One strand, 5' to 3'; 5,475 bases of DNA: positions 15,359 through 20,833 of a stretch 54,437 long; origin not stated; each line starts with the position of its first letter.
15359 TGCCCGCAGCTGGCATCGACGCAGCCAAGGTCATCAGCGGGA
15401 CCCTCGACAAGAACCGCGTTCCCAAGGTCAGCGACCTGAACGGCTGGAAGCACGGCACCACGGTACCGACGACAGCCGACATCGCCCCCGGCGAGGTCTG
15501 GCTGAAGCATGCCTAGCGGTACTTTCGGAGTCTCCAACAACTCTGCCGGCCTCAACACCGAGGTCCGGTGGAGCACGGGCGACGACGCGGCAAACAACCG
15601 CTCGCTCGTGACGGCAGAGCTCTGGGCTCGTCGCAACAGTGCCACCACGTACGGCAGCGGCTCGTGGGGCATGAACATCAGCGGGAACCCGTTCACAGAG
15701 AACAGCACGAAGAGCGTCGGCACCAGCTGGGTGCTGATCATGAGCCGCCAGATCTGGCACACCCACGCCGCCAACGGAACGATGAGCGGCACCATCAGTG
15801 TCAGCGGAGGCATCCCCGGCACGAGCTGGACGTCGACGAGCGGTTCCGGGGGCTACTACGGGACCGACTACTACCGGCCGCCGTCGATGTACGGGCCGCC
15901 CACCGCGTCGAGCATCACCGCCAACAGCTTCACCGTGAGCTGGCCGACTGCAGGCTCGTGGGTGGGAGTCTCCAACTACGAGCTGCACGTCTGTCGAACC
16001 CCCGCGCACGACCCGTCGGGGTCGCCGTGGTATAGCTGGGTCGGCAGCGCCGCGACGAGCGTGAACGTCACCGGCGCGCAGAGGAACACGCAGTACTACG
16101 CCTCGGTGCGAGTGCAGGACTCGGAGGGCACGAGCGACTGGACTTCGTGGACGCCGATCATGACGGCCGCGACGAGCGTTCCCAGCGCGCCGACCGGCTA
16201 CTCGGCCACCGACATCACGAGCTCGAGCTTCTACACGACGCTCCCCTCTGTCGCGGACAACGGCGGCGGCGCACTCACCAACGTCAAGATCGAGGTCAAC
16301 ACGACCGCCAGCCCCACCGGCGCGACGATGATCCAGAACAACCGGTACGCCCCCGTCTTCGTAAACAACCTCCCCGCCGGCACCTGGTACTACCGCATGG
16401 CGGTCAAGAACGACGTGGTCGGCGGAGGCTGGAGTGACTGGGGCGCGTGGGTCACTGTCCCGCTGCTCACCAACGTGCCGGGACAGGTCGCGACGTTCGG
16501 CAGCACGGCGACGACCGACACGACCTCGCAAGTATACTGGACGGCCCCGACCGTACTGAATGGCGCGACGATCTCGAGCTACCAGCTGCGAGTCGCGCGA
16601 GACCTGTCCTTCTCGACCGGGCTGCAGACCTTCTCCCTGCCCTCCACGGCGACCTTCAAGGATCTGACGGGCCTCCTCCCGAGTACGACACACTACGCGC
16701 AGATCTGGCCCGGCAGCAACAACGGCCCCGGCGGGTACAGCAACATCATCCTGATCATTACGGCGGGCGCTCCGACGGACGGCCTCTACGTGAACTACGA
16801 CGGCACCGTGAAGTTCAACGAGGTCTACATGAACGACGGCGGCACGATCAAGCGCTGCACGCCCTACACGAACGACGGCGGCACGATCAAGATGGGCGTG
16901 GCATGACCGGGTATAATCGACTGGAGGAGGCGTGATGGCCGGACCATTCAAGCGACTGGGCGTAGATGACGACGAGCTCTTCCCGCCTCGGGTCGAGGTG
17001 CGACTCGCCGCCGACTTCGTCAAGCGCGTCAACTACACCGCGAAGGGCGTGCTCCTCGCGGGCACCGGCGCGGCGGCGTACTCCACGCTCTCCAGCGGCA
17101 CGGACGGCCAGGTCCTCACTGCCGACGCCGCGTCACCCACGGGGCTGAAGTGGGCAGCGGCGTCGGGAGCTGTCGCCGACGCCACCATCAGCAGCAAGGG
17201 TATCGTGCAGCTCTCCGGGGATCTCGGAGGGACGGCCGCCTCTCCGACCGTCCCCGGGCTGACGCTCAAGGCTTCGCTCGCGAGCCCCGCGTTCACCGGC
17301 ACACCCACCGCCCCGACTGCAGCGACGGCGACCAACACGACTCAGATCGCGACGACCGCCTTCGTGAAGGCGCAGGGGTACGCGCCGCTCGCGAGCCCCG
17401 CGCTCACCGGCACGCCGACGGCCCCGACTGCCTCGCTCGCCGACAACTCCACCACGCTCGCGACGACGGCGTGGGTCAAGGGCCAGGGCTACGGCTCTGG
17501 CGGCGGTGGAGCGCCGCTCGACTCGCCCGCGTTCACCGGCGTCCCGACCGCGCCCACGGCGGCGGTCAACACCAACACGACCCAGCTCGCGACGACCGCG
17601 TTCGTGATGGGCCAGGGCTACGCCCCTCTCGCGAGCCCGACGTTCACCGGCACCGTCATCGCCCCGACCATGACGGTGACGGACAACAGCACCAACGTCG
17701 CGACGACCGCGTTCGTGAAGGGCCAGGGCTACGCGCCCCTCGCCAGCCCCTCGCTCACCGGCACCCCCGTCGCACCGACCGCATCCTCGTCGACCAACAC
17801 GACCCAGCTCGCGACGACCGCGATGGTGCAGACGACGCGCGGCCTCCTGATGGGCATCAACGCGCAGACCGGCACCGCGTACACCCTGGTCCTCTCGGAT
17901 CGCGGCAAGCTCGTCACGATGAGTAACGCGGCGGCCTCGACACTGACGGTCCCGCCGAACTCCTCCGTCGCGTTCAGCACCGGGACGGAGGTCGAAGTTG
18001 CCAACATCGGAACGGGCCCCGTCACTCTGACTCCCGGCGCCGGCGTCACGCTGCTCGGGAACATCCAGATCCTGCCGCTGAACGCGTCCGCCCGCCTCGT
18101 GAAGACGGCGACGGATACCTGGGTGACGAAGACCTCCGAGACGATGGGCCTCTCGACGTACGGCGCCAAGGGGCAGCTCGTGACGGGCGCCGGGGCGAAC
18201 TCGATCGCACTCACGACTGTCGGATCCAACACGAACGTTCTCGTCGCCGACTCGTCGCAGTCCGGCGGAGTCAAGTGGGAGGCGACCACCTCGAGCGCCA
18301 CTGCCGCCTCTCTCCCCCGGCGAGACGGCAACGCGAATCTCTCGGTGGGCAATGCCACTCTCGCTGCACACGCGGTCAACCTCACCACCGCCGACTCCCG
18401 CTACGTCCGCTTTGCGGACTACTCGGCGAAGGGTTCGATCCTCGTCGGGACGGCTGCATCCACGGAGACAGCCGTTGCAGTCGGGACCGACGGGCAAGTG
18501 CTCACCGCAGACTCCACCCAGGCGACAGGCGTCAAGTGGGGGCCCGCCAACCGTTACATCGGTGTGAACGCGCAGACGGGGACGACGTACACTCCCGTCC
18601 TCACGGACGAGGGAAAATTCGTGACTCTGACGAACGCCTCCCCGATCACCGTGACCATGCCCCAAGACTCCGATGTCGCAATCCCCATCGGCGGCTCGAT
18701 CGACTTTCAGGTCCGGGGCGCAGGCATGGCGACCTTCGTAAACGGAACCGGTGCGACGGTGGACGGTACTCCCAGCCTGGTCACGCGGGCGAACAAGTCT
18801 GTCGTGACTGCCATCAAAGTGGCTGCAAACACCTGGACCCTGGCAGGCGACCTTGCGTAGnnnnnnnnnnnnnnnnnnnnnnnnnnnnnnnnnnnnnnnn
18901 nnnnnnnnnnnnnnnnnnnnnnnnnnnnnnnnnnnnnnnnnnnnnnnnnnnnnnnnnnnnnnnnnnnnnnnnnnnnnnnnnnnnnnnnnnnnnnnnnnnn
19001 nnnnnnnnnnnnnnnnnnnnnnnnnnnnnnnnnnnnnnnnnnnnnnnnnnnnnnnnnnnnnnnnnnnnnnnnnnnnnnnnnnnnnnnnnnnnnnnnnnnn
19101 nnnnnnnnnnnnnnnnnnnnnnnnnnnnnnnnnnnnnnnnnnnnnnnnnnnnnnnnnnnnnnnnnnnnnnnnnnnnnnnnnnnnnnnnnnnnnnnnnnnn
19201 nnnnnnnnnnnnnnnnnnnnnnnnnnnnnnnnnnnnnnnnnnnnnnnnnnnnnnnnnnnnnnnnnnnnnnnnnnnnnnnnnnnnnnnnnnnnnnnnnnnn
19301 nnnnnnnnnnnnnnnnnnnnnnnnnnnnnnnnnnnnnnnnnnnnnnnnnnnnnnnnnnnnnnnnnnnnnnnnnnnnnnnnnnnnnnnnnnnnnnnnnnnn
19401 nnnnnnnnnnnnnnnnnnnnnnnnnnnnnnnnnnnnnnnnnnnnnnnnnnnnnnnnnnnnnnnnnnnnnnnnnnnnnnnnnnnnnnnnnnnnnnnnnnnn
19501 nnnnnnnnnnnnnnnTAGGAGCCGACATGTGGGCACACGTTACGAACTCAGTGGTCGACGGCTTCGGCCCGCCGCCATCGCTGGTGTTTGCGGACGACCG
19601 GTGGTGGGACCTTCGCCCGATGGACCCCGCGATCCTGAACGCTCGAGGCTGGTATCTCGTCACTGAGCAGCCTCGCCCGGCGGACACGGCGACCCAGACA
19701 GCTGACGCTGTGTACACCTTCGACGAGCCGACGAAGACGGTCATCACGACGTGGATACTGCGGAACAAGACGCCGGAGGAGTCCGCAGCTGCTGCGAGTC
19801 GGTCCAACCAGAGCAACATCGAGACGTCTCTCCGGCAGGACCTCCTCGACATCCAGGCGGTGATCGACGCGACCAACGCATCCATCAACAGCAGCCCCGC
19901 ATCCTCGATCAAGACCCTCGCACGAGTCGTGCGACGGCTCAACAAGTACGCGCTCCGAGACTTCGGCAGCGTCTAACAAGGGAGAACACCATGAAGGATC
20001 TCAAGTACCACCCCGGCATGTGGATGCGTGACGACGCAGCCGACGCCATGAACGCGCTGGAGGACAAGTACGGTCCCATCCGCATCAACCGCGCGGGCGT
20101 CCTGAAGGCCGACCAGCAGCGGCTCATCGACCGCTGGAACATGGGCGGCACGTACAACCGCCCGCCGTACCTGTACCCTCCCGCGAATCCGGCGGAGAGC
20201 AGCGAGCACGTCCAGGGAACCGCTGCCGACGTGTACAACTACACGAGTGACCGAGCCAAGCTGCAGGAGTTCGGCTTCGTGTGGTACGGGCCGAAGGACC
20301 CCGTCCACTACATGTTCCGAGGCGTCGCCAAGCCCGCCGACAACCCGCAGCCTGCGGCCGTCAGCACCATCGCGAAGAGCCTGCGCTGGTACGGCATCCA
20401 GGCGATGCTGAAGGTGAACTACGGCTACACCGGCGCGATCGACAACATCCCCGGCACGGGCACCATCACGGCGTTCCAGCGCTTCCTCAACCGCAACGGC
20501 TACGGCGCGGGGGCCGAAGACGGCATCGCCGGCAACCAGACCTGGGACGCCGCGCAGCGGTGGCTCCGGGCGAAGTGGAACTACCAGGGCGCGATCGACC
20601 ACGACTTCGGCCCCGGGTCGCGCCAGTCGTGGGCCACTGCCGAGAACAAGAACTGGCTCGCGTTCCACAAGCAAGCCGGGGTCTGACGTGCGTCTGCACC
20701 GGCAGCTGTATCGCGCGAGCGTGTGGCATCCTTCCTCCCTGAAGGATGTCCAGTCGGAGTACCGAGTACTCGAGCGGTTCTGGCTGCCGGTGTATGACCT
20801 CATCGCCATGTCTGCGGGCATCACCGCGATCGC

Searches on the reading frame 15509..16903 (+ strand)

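Call 38: search_protein_families(library=phrogs, proteins=[window:15509-16903:+], max_evalue=0.001)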
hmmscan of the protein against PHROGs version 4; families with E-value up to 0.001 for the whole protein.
window:15509-16903:+ (465 aa): 2 families
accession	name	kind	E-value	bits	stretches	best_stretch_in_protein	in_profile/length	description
phrog_23968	-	tail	4.7e-11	42.7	1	223-420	134-330/689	minor tail protein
phrog_6813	-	unknown function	0.0003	20.1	0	223-353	607-731/907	-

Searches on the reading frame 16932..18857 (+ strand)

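Call 38: search_protein_families(library=phrogs, proteins=[window:16932-18857:+], max_evalue=0.001)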
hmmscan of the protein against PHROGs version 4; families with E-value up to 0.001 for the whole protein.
window:16932-18857:+ (642 aa): 21 families
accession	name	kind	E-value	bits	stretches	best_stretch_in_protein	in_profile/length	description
phrog_2631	-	tail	1.3e-37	130.7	5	42-147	270-379/644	tail fiber protein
phrog_9625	-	unknown function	2.2e-36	126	3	149-263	662-768/1586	-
phrog_32934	-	unknown function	1.2e-34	120.7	3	83-147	46-110/577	-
phrog_4209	-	tail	2.1e-34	120.2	5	93-147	87-143/406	tail fiber protein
phrog_7032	-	tail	2.8e-34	119.4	4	50-147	175-284/866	tail fiber protein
phrog_454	-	tail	1.7e-31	110.3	4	83-147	246-319/1376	tail fiber protein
phrog_22682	-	tail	4.1e-29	102.9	3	149-228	176-257/400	tail fiber protein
phrog_8780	-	tail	1.2e-24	87.6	3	543-641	657-755/755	minor tail protein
phrog_21978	-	unknown function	9.4e-20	72.4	2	292-398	126-212/220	-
phrog_4549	-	tail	5.1e-16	59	4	147-183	268-304/869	tail fiber protein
phrog_11518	-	tail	2.1e-15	57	2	93-148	270-306/812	tail fiber protein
phrog_21510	-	unknown function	1.2e-14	55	2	301-397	448-547/555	-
phrog_8713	-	tail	4.1e-14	53.4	2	76-147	348-428/509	tail fiber protein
phrog_2636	-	tail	4.8e-14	53.2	0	86-131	199-252/568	tail fiber protein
phrog_3100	-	tail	4.7e-10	41.3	0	148-183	77-112/382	tail fiber protein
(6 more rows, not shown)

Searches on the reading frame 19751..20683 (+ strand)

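Call 38: search_protein_families(library=phrogs, proteins=[window:19751-20683:+], max_evalue=0.001)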
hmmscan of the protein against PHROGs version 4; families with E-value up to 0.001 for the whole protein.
window:19751-20683:+ (311 aa): 1 family
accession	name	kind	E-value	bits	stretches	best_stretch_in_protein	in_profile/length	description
phrog_2649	-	lysis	1.6e-43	150.4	2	81-194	1-132/261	endolysin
